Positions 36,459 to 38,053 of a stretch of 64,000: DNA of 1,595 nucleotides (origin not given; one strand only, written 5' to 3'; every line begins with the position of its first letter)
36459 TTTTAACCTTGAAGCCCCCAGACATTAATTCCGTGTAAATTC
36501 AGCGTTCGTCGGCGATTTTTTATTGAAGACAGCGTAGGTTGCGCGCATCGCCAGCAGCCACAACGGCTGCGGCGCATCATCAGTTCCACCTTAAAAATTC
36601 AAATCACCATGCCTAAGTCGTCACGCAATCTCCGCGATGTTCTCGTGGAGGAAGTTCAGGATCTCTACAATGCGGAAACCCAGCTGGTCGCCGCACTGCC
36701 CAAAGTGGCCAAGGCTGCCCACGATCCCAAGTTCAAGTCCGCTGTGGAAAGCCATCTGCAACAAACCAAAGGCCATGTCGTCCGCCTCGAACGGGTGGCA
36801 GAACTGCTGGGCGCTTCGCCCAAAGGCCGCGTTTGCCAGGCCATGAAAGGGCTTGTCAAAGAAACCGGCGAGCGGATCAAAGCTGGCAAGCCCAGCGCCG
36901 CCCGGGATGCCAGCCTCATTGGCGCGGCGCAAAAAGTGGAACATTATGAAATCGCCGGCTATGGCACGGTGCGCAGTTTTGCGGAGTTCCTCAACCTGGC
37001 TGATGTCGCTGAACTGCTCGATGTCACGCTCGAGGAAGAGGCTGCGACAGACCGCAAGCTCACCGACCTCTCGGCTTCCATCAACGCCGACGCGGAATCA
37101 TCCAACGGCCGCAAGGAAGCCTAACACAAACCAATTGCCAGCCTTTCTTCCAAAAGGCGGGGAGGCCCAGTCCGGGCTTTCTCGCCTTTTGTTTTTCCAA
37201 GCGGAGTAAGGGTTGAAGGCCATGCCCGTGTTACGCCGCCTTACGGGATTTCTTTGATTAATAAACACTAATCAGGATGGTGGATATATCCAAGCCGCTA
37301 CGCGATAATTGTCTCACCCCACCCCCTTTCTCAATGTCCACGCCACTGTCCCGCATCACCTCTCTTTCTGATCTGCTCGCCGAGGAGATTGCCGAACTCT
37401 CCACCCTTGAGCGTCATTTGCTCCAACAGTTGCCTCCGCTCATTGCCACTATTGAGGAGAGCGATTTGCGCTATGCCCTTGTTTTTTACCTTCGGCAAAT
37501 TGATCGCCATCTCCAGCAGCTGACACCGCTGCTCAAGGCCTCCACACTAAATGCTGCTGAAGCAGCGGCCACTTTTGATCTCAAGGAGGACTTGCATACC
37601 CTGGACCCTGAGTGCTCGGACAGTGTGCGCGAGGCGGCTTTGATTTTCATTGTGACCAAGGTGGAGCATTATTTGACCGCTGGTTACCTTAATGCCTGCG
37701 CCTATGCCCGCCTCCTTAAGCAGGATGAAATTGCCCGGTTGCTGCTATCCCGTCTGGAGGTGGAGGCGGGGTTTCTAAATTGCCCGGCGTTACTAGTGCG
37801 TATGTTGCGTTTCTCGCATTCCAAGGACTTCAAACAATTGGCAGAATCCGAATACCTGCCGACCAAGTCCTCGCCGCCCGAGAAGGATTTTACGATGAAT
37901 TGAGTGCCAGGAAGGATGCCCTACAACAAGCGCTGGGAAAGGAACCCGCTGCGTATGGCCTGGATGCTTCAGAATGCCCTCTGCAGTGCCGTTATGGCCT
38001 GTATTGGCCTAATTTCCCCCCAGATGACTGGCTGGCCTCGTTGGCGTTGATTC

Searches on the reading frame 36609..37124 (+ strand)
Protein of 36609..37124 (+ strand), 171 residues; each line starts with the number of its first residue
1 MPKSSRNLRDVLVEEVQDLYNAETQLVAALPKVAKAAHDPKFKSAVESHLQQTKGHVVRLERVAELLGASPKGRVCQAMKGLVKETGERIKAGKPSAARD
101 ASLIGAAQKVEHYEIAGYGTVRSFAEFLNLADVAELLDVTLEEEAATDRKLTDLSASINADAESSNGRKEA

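Call 9: search_protein_families(library=pfam, proteins=[window:36609-37124:+], max_evalue=0.01)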
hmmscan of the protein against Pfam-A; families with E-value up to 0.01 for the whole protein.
window:36609-37124:+ (171 aa): 1 family
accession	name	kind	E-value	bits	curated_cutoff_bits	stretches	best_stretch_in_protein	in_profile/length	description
PF05974.18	DUF892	-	7.9e-49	166.2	23.7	1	8-160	2-156/159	Domain of unknown function (DUF892)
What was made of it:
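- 36609..37124 (+): DUF892 (YciE-like ferritin-fold) gene, a possible lineage-specific target of site 3. Pfam, call 9.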

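Call 47: search_protein_families(library=ncbifam, proteins=[window:36609-37124:+], max_evalue=0.001)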
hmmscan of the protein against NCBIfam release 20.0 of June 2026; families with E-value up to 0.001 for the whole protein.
window:36609-37124:+ (171 aa): 0 families

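Call 51: find_homologous_proteins(query=window:36609-37124:+, max_evalue=1e-30)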
Query window:36609-37124:+ (171 aa): 6493 proteins with E <= 1e-30 among 8000 candidates; the best 120 are listed.
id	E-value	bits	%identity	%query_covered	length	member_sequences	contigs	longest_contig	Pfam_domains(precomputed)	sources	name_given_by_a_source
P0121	6.8e-101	352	100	100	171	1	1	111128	PF05974.19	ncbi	-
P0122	1.1e-53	199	61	96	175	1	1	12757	PF05974.19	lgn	-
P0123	1.6e-53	199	62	95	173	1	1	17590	PF05974.19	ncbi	-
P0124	1.9e-53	199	60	97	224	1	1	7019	PF05974.19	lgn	-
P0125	3.6e-53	198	61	95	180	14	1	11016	PF05974.19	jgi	jgi:ferritin-like metal-binding protein YciE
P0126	4.2e-53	197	61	94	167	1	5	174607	PF05974.19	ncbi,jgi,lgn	ncbi:MAG TPA: ferritin-like domain-containing protein [Opitutaceae bacterium]|jgi:ferritin-like meta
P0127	6.3e-53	197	59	97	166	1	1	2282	PF05974.19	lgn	-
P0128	8.0e-53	197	60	99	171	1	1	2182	PF05974.19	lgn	-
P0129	9.7e-53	196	60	97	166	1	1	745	PF05974.19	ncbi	-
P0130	2.0e-52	195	61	93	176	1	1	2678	PF05974.19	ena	-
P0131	2.3e-52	195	61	93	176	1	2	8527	PF05974.19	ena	-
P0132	2.7e-52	195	61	93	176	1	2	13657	PF05974.19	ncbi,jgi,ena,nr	ncbi:MAG TPA: ferritin-like domain-containing protein [Opitutus sp.]|nr:ferritin-like domain-contain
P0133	2.7e-52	195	60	85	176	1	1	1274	PF05974.19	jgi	-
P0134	3.7e-52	194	60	98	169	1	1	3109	PF05974.19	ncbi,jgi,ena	jgi:ferritin-like metal-binding protein YciE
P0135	3.9e-52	194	61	92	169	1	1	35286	PF05974.19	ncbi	-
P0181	4.7e-50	188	58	99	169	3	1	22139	PF05974.19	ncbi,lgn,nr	ncbi:MAG TPA: ferritin-like domain-containing protein [Opitutaceae bacterium]|nr:ferritin-like domai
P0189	4.3e-49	184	60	92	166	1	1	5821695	PF05974.19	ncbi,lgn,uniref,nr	ncbi:ferritin-like domain-containing protein [Opitutales bacterium ASA1]|uniref:YciE/YciF ferroxidas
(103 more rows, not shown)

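Call 53: find_encoding_contigs(protein=P0126, flank=10000, max_places=5)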
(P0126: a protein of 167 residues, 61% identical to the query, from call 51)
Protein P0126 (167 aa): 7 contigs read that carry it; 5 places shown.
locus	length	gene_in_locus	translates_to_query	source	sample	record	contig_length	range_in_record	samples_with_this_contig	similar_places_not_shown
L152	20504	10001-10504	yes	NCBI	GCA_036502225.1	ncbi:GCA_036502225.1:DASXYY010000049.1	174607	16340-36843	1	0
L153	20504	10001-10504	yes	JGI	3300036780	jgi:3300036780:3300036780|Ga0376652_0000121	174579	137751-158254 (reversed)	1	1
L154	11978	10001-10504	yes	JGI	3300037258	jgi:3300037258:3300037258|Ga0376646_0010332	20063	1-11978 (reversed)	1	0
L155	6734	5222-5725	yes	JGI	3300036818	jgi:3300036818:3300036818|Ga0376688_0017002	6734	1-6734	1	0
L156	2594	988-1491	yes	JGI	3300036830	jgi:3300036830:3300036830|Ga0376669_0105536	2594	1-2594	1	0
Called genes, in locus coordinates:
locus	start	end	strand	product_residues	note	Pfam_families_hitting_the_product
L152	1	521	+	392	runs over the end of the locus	PF07221:GlcNAc_2-epim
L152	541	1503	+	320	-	PF14488:DUF4434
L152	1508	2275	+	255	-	PF01261:AP_endonuc_2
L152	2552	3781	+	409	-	-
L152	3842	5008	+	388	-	-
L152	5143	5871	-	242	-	PF00106:adh_short, PF08659:KR (weak), PF13561:adh_short_C2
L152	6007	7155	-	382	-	PF13506:Glyco_transf_21, PF00535:Glycos_transf_2, PF13641:Glyco_tranf_2_3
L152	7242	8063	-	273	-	PF06426:SATase_N, PF00132:Hexapep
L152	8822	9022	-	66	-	-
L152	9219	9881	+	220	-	PF00884:Sulfatase, PF16347:SGSH_C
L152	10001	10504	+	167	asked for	PF05974:DUF892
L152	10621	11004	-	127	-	PF00072:Response_reg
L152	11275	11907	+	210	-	PF00457:Glyco_hydro_11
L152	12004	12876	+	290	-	PF03781:FGE-sulfatase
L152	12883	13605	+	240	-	-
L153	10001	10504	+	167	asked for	PF05974:DUF892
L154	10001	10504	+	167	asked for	PF05974:DUF892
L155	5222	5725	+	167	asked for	PF05974:DUF892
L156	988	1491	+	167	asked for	PF05974:DUF892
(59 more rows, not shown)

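Call 54: find_encoding_contigs(protein=P0189, flank=10000, max_places=2)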
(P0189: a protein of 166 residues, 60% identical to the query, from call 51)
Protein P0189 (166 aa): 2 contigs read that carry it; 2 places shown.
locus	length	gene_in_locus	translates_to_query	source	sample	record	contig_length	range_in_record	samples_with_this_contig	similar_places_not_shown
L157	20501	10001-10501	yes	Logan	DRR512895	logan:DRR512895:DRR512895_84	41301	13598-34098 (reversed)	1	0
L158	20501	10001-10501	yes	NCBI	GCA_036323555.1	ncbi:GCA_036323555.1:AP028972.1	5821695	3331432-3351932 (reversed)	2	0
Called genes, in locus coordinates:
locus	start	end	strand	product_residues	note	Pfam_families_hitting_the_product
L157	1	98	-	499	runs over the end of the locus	PF13175:AAA_15 (weak), PF13304:AAA_21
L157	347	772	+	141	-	-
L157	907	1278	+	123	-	PF00903:Glyoxalase (weak)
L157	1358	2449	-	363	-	PF05974:DUF892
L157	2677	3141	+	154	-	PF00571:CBS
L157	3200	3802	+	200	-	PF06055:ExoD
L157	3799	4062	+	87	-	-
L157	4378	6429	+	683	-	PF08448:PAS_4 (faint), PF00989:PAS (faint), PF07730:HisKA_3 (weak), PF13581:HATPase_c_2 (weak), PF02518:HATPase_c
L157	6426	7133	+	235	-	PF00072:Response_reg, PF08281:Sigma70_r4_2, PF00196:GerE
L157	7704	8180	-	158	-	-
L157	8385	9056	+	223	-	PF14512:TM1586_NiRdase (faint), PF00881:Nitroreductase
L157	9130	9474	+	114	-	PF11154:DUF2934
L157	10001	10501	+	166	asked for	PF05974:DUF892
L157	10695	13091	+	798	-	PF00384:Molybdopterin, PF01568:Molydop_binding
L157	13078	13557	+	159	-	PF00355:Rieske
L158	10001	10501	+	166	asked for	PF05974:DUF892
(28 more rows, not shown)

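Call 55: find_encoding_contigs(protein=P0181, flank=10000, max_places=2)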
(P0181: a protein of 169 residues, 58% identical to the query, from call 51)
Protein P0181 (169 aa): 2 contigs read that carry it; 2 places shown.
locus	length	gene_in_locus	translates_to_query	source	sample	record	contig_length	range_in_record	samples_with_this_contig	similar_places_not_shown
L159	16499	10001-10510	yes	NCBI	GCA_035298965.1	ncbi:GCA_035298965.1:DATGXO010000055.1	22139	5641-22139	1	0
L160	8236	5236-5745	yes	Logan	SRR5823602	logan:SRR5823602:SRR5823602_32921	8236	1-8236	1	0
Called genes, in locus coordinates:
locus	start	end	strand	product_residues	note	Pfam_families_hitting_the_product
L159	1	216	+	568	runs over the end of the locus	PF02446:Glyco_hydro_77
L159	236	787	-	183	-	PF00857:Isochorismatase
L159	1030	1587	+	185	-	-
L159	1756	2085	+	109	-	PF04972:BON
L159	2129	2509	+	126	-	-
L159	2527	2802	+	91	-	-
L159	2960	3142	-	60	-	-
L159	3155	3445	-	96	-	PF11154:DUF2934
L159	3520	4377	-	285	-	PF00106:adh_short, PF08659:KR, PF13561:adh_short_C2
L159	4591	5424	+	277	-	PF02735:Ku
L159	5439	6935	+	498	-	PF21686:LigD_Prim-Pol, PF13298:LigD_N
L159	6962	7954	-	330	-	PF01068:DNA_ligase_A_M, PF04679:DNA_ligase_A_C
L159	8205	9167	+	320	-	-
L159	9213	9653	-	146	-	PF04120:Iron_permease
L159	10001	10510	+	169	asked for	PF05974:DUF892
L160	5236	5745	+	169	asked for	PF05974:DUF892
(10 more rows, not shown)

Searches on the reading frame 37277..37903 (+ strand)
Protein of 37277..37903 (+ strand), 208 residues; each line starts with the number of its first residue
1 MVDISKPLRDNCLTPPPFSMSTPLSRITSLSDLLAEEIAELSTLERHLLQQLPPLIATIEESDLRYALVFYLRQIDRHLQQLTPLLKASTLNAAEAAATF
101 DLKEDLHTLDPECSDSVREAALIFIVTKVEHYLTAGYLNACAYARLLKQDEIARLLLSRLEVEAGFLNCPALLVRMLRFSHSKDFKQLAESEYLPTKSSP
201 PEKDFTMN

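Call 9: search_protein_families(library=pfam, proteins=[window:37277-37903:+], max_evalue=0.01)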
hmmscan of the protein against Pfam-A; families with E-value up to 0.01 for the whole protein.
window:37277-37903:+ (208 aa): 1 family
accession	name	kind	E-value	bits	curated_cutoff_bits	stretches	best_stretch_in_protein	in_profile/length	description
PF05974.18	DUF892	-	1.6e-09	38.4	23.7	1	30-163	2-139/159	Domain of unknown function (DUF892)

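Call 47: search_protein_families(library=ncbifam, proteins=[window:37334-37903:+], max_evalue=0.001)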
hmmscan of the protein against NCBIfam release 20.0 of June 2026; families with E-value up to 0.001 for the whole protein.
window:37334-37903:+ (189 aa): 0 families
